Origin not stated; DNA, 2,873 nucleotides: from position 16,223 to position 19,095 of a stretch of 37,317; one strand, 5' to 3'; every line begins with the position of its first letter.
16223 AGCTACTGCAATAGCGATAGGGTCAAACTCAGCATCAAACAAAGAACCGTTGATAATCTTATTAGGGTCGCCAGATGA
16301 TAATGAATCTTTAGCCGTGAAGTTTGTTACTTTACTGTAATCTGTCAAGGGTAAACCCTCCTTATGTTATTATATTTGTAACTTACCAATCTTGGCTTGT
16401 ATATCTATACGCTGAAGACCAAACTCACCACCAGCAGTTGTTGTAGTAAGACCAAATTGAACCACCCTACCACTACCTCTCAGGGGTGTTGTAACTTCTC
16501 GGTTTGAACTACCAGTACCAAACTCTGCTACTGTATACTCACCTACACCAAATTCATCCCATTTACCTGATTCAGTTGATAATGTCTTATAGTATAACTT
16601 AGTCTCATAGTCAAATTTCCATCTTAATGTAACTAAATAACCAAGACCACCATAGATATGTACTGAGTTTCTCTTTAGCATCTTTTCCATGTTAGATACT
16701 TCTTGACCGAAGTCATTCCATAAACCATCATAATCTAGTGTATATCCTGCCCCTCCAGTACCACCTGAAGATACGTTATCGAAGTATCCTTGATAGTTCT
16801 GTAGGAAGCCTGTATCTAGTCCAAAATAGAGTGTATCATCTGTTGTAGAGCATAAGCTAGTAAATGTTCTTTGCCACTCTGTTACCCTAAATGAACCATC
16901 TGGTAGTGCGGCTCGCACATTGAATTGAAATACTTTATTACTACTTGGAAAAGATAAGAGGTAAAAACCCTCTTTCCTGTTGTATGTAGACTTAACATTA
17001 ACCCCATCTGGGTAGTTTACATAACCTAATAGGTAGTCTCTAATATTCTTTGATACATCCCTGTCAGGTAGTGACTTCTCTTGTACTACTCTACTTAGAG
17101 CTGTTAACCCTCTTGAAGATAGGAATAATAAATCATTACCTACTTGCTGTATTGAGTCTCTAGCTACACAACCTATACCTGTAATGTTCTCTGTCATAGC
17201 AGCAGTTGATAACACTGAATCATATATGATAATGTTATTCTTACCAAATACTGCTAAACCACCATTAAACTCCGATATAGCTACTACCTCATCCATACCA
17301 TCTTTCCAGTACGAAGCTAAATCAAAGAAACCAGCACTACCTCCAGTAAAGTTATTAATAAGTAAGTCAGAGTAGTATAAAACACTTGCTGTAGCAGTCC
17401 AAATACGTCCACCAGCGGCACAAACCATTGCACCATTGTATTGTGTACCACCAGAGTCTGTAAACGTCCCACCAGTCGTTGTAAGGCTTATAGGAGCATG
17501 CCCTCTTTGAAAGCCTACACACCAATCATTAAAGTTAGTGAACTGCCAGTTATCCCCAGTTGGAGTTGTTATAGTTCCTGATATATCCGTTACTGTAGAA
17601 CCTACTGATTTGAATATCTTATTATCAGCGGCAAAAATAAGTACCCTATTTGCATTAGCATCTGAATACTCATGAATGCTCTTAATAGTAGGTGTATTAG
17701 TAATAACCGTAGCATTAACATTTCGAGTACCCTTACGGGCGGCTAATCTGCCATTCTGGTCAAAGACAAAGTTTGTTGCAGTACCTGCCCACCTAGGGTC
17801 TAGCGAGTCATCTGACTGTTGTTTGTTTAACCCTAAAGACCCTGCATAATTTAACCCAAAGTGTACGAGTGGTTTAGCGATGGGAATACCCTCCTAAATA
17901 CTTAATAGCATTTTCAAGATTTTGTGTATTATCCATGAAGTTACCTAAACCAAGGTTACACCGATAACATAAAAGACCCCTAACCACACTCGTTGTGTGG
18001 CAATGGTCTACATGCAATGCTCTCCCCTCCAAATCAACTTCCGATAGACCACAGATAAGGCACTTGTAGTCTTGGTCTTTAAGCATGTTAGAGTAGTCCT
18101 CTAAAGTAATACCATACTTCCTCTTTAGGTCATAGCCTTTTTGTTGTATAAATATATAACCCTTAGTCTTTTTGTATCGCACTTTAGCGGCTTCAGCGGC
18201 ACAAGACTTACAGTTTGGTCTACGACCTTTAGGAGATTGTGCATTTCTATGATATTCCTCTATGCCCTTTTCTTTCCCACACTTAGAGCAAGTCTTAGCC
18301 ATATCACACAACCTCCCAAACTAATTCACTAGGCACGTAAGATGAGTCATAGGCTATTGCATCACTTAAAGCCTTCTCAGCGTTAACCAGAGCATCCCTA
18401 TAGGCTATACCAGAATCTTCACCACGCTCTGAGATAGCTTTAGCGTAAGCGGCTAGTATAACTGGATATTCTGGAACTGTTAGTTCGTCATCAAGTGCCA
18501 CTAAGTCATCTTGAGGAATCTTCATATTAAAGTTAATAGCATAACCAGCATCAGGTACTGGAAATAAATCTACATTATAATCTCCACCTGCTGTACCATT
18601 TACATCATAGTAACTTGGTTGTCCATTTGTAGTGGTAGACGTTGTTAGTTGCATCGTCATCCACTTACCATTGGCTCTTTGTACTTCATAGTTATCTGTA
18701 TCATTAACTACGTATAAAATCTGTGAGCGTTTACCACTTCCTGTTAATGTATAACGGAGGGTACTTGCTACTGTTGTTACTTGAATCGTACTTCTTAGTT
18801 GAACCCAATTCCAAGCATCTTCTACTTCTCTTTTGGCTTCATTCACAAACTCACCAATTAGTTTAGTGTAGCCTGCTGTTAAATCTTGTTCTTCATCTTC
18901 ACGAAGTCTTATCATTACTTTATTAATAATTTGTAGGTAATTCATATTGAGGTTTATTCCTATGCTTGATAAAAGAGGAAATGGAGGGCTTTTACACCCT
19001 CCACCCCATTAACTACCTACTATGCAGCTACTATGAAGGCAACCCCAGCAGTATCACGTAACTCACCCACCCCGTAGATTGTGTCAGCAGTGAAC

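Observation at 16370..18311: Tail gene with a 155-codon start-less 5' region abutting an Endo VII-type HNH gene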

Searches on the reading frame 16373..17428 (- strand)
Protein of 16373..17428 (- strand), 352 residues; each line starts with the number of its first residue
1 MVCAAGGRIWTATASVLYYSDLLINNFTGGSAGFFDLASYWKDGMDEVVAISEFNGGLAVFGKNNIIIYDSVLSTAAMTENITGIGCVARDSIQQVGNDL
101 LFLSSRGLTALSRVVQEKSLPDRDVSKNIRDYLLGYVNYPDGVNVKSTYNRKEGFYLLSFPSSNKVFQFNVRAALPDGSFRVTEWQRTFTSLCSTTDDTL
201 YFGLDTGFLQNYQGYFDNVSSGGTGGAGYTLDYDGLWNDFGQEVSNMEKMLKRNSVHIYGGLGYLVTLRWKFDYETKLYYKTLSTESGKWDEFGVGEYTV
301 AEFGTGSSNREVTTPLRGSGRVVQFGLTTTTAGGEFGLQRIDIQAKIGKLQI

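Call 73: list_cluster_members(proteins=[P0001, window:16373-17428:-, P0007, L172:1823-3058:+])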
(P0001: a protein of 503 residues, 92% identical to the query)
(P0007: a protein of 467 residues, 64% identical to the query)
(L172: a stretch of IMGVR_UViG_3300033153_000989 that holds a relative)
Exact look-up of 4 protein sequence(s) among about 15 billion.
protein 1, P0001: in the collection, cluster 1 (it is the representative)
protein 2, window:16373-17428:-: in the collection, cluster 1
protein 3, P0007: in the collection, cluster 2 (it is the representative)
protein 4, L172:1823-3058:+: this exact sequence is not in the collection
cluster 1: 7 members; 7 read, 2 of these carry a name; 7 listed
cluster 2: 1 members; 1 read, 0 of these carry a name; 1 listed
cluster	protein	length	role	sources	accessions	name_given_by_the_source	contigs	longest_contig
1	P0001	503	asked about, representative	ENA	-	-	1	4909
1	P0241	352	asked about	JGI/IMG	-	-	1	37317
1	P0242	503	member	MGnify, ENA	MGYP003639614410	CR=1 FL=1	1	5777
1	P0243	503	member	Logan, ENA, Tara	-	strand:+ start:575 stop:2086 length:1512 start_codon:yes stop_codon:yes gene_type:complete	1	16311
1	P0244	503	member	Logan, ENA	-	-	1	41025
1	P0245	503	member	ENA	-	-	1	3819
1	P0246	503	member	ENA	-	-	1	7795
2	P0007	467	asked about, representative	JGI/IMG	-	-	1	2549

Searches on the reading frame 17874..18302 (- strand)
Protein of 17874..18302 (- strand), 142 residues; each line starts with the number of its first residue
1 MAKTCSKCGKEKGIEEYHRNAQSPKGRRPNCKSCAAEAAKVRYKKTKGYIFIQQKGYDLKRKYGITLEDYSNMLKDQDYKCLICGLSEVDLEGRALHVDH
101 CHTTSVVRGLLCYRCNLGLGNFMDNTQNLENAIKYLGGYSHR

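Call 7: search_protein_families(library=pfam, proteins=[window:17874-18302:-], max_evalue=0.01)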
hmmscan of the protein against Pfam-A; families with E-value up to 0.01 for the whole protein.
window:17874-18302:- (142 aa): 1 family
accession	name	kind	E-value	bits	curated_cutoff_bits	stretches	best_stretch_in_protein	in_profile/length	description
PF02945.21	Endonuclease_7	-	1.9e-23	82.6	23.6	1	59-136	4-80/82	Recombination endonuclease VII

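Call 8: search_protein_families(library=phrogs, proteins=[window:17874-18302:-], max_evalue=0.01)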
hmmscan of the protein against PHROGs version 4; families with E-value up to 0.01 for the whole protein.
window:17874-18302:- (142 aa): 14 families
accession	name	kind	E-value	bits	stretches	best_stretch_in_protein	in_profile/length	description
phrog_2633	-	DNA, RNA and nucleotide metabolism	1.4e-41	143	1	2-140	13-140/142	endonuclease VII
phrog_2914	-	DNA, RNA and nucleotide metabolism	7.7e-35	121.3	1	3-139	18-155/190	endonuclease VII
phrog_307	-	DNA, RNA and nucleotide metabolism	2e-22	81.6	1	2-136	57-176/334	endonuclease VII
phrog_1035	-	DNA, RNA and nucleotide metabolism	1.1e-21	78.9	1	2-130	63-221/271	endonuclease VII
phrog_423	-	DNA, RNA and nucleotide metabolism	2.5e-11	44.8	1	72-126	17-71/159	endonuclease VII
phrog_2255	-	DNA, RNA and nucleotide metabolism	2e-10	41.5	1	1-100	52-129/211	HNH endonuclease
phrog_5558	-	moron, auxiliary metabolic gene and host takeover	4.7e-08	34.4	1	3-48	66-111/130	Lar-like restriction alleviation protein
phrog_2340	-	DNA, RNA and nucleotide metabolism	4.6e-06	27.8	1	3-57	9-65/171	endonuclease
phrog_17507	-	DNA, RNA and nucleotide metabolism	1.2e-05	26.1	1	98-136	1-40/65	endonuclease VII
phrog_30859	-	unknown function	2.2e-05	26.2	1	1-46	1-46/117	-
phrog_24058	-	unknown function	0.00019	22.9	1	3-37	6-40/98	-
phrog_6611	-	unknown function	0.00078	20.6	1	2-40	141-179/180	-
phrog_3314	-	unknown function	0.0024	18.4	1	3-41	7-49/286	-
phrog_11865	-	DNA, RNA and nucleotide metabolism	0.0085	17.6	0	98-122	2-26/95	endonuclease VII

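Call 17: find_homologous_proteins(query=window:17874-18302:-)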
Query window:17874-18302:- (142 aa): 153 proteins with E <= 0.001 among 168 candidates; the best 120 are listed.
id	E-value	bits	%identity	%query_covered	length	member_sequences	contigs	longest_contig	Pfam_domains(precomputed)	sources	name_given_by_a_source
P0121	1.4e-92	325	100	100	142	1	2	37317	PF02945.22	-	-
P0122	1.6e-26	111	44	95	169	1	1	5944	PF02945.22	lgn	-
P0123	8.4e-25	105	39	96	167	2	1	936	PF02945.22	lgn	-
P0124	2.0e-23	101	39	96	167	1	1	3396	PF02945.22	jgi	jgi:hypothetical protein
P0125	6.4e-23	99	40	97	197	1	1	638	PF02945.22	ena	-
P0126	8.5e-23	99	44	94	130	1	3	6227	PF02945.22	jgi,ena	jgi:hypothetical protein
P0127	1.5e-21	95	44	94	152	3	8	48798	PF02945.22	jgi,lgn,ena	jgi:hypothetical protein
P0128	2.8e-21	94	36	94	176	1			PF02945.22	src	-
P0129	4.5e-21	93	43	94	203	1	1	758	PF02945.22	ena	-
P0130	6.1e-21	93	59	55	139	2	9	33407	PF02945.22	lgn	-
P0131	6.3e-21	93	38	94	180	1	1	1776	PF02945.22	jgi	jgi:hypothetical protein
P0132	6.7e-21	93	37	94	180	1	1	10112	PF02945.22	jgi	jgi:hypothetical protein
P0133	7.0e-21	93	43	96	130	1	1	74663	PF02945.22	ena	-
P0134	7.1e-21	93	52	70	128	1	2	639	PF02945.22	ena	-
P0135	9.7e-21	92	59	55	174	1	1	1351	PF02945.22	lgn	-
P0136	1.1e-20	92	40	96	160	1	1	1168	PF02945.22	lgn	-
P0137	1.9e-20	91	54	61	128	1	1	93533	PF02945.22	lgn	-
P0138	2.4e-20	91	36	94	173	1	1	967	PF02945.22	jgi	jgi:hypothetical protein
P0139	2.5e-20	91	40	94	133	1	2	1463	PF02945.22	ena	-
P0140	2.6e-20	91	33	94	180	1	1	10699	PF02945.22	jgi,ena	jgi:hypothetical protein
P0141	3.8e-20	90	53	57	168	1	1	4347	PF02945.22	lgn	-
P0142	4.4e-20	90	40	94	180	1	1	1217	PF02945.22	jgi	-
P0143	8.5e-20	89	41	96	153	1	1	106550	PF02945.22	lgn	-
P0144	9.3e-20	89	35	94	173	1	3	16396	PF02945.22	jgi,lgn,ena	-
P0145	1.4e-19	88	41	95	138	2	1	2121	PF02945.22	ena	-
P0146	1.4e-19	88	39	95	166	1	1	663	PF02945.22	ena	-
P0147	1.5e-19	88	33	95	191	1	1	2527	PF02945.22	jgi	jgi:Autographiviridae endonuclease VII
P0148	1.6e-19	88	38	94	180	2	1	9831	PF02945.22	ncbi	-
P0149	2.2e-19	88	36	99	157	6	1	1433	PF02945.22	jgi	jgi:hypothetical protein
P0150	2.3e-19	88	34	95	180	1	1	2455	PF02945.22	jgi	jgi:hypothetical protein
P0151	3.0e-19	87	47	79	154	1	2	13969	PF02945.22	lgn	-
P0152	3.2e-19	87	39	93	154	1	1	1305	PF02945.22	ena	-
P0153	3.4e-19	87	38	95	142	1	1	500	PF02945.22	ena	-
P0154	3.6e-19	87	45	80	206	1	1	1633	PF02945.22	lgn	-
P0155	5.1e-19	87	55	58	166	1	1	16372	PF02945.22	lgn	-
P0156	7.4e-19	86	36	94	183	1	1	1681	PF02945.22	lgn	-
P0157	8.1e-19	86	39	94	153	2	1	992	PF02945.22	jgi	jgi:hypothetical protein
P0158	8.8e-19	86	52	59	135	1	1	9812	PF02945.22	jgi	jgi:hypothetical protein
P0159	9.2e-19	86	56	59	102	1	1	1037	PF02945.22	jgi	jgi:5-methylcytosine-specific restriction endonuclease McrA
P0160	1.6e-18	85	36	94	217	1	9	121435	PF02945.22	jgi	jgi:hypothetical protein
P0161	2.2e-18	85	38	94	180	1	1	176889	PF02945.22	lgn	-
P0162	2.8e-18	84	42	94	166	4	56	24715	PF02945.22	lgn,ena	-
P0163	3.0e-18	84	37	94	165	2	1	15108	PF02945.22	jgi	jgi:hypothetical protein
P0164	4.0e-18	84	40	94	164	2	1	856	PF02945.22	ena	-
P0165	6.2e-18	83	40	89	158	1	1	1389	PF02945.22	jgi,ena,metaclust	metaclust:\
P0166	6.3e-18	83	38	94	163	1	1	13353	PF02945.22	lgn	-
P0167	7.3e-18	83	42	96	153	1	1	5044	PF02945.22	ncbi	-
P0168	7.9e-18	83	41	94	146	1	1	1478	PF02945.22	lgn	-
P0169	8.9e-18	83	34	94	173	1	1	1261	PF02945.22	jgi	jgi:hypothetical protein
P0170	9.0e-18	83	32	95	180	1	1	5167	PF02945.22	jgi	jgi:hypothetical protein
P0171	9.1e-18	83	56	55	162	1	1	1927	PF02945.22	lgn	-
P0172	9.4e-18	83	39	95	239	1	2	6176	PF02945.22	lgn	-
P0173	1.8e-17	82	41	89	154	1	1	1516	PF02945.22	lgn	-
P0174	2.1e-17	81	40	96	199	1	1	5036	PF02945.22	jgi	jgi:hypothetical protein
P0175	2.2e-17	81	36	92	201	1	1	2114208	PF02945.22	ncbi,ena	-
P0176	2.4e-17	81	36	94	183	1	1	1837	PF02945.22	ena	-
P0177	2.6e-17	81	36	94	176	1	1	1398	PF02945.22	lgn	-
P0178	3.1e-17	81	34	94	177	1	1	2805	PF02945.22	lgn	-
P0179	3.2e-17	81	55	54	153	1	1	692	PF02945.22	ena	-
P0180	4.0e-17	81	57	61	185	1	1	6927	PF02945.22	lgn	-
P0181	4.1e-17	80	58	55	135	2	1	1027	PF02945.22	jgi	jgi:hypothetical protein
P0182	4.3e-17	80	54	56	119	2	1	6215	PF02945.22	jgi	jgi:hypothetical protein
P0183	5.5e-17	80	41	76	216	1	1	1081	PF02945.22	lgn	-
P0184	6.4e-17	80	33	94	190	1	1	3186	PF02945.22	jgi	jgi:hypothetical protein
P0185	7.4e-17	80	52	58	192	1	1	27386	PF02945.22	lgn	-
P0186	7.5e-17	80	55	55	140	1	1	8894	PF02945.22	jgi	jgi:hypothetical protein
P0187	7.6e-17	80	32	94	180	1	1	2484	PF02945.22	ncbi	-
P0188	7.9e-17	80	52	61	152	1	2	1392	PF02945.22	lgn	-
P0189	1.0e-16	79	56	54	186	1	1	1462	PF02945.22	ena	-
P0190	2.0e-16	78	46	69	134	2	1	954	PF02945.22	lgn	-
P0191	2.1e-16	78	51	56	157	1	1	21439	PF02945.22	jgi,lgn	-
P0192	2.1e-16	78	40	93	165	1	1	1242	PF02945.22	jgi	-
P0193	2.6e-16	78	48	68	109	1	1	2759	PF02945.22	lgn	-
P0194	2.8e-16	78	49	60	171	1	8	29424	PF02945.22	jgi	jgi:hypothetical protein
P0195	5.0e-16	77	33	94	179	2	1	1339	PF02945.22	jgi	-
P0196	5.0e-16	77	42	72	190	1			PF02945.22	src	-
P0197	6.6e-16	77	47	63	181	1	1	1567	PF02945.22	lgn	-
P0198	7.5e-16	76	34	97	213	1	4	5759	PF00356.28,PF02945.22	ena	-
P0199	8.3e-16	76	50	61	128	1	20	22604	PF02945.22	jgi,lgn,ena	-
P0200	8.7e-16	76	50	59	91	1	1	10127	PF02945.22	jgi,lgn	-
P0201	9.3e-16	76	56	52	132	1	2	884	PF02945.22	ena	-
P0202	1.3e-15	76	33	96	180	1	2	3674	PF02945.22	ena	-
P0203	1.4e-15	75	44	70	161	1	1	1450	PF02945.22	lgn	-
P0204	1.7e-15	75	54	54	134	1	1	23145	PF02945.22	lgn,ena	-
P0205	1.7e-15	75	40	85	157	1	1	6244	PF02945.22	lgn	-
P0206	1.8e-15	75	55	55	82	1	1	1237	PF02945.22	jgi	jgi:hypothetical protein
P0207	2.0e-15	75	43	59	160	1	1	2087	PF02945.22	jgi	jgi:hypothetical protein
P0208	2.5e-15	75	36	94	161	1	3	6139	PF02945.22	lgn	-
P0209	2.8e-15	75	39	85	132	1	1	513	PF02945.22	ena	-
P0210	3.0e-15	74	39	93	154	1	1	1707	PF02945.22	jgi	jgi:Autographiviridae endonuclease VII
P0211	3.7e-15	74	42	89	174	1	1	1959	PF02945.22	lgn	-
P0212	4.0e-15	74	53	54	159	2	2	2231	PF02945.22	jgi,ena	-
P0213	4.4e-15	74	46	68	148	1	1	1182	PF02945.22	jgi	-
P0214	6.9e-15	73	40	95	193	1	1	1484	PF02945.22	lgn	-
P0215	7.0e-15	73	50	57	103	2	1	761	PF02945.22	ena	-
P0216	8.5e-15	73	33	96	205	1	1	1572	PF02945.22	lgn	-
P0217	9.7e-15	73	44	63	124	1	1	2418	PF02945.22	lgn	-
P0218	1.6e-14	72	46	65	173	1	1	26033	PF02945.22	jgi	jgi:Recombination endonuclease VII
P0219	1.9e-14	72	34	96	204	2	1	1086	PF02945.22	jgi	jgi:hypothetical protein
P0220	1.9e-14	72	34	94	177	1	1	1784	PF02945.22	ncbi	-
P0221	3.3e-14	71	45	60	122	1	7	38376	PF02945.22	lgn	-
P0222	3.6e-14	71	52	57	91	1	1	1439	PF02945.22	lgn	-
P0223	4.2e-14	71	38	77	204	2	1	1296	PF02945.22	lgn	-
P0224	4.6e-14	71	39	95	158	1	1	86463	PF02945.22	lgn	-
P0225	5.1e-14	70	49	59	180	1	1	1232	PF02945.22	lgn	-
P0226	6.3e-14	70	40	94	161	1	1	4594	PF02945.22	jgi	-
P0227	7.8e-14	70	49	55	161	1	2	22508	PF02945.22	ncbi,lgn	-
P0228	9.3e-14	70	47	59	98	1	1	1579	PF02945.22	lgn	-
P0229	1.0e-13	69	49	55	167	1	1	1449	PF02945.22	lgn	-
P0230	1.5e-13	69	45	70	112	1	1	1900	PF02945.22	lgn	-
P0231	1.5e-13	69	53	56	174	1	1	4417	PF02945.22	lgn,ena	-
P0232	1.8e-13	69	39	83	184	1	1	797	PF02945.22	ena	-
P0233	1.9e-13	69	49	55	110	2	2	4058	PF02945.22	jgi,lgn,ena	-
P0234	2.0e-13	68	36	85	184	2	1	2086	PF02945.22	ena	-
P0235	2.3e-13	68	43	70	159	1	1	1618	PF02945.22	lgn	-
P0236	3.4e-13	68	49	56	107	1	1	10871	PF02945.22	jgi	jgi:hypothetical protein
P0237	3.4e-13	68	36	95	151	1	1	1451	PF02945.22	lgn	-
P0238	4.8e-13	67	35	94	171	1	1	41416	PF02945.22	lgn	-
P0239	5.1e-13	67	49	57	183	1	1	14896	PF02945.22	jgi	jgi:Autographiviridae endonuclease VII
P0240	8.3e-13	67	39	80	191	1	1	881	PF02945.22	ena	-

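Call 18: find_related_loci(query=window:17877-18302:-, collection=viral_contigs, flank=3000)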
Query window:17877-18302:- (142 aa) in viral_contigs; peptide patterns used: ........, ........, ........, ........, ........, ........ (x = any residue, [..] = any of these).
132 stretches matched a pattern; 128 encode a relative of the query (tblastn E <= 1e-3); the best 80 are kept; 80 distinct loci.
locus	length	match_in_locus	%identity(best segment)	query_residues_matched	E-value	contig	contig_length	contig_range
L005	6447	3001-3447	40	1-140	2e-30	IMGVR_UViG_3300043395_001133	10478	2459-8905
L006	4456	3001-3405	42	3-136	2e-29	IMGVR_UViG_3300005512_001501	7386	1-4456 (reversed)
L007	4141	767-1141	46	13-136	1e-28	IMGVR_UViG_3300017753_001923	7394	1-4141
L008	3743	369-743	43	1-136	2e-28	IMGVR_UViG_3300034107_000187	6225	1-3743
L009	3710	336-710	43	1-136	2e-28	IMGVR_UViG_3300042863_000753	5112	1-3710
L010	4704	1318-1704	42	3-136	8e-28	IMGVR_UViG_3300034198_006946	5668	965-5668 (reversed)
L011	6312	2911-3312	41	2-136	9e-28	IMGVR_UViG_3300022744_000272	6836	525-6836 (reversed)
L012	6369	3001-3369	45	3-140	1e-27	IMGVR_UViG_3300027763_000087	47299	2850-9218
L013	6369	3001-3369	45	3-140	1e-27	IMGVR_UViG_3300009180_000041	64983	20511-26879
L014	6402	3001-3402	38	1-140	2e-27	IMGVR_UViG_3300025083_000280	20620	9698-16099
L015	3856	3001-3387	45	3-136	2e-26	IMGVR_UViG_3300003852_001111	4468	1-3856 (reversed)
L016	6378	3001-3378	44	21-136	2e-26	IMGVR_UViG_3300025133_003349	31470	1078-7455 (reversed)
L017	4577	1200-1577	44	21-136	2e-26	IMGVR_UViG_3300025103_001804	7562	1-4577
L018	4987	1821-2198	44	21-136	2e-26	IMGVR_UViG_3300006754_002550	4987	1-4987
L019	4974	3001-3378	44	21-136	2e-26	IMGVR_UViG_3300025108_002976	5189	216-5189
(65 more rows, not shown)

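Call 19: find_encoding_contigs(protein=P0121, flank=4000, max_places=10)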
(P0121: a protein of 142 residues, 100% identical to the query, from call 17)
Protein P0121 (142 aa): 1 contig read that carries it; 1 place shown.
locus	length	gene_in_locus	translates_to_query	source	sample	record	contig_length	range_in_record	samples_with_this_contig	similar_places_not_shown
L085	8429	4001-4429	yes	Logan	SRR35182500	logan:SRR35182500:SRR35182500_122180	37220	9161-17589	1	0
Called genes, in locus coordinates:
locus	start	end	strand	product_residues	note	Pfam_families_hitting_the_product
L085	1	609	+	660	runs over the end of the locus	PF23899:SU10_portal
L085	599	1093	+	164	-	PF11195:Tad2-like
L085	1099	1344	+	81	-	-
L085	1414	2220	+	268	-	-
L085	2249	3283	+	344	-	PF25209:Phage_capsid_4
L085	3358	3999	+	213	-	PF24175:SU10_adaptor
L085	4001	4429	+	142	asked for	PF02945:Endonuclease_7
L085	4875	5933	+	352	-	-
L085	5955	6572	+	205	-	-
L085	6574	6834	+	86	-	-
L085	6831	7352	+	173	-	-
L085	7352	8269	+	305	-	PF13884:Peptidase_S74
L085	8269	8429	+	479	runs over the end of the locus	-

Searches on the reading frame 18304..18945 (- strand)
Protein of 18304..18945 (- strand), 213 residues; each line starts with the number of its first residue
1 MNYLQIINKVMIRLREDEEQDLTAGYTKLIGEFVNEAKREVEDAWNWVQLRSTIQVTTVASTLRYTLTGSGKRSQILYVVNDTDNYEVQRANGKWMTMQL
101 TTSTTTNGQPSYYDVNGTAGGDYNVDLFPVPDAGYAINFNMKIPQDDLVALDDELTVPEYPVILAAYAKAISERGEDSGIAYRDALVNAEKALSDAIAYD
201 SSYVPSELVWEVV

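Call 7: search_protein_families(library=pfam, proteins=[window:18304-18945:-], max_evalue=0.01)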
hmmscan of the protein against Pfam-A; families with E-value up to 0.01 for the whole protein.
window:18304-18945:- (213 aa): 1 family
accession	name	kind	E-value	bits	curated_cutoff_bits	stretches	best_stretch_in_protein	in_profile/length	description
PF24175.2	SU10_adaptor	-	3.1e-11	44.5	27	1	1-196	1-181/194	SU10 adaptor protein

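Call 8: search_protein_families(library=phrogs, proteins=[window:18304-18945:-], max_evalue=0.01)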
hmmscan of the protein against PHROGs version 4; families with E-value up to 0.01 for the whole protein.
window:18304-18945:- (213 aa): 1 family
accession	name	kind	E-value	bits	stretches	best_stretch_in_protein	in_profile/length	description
phrog_10775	-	tail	9.6e-07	29.7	1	2-173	5-193/237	tail protein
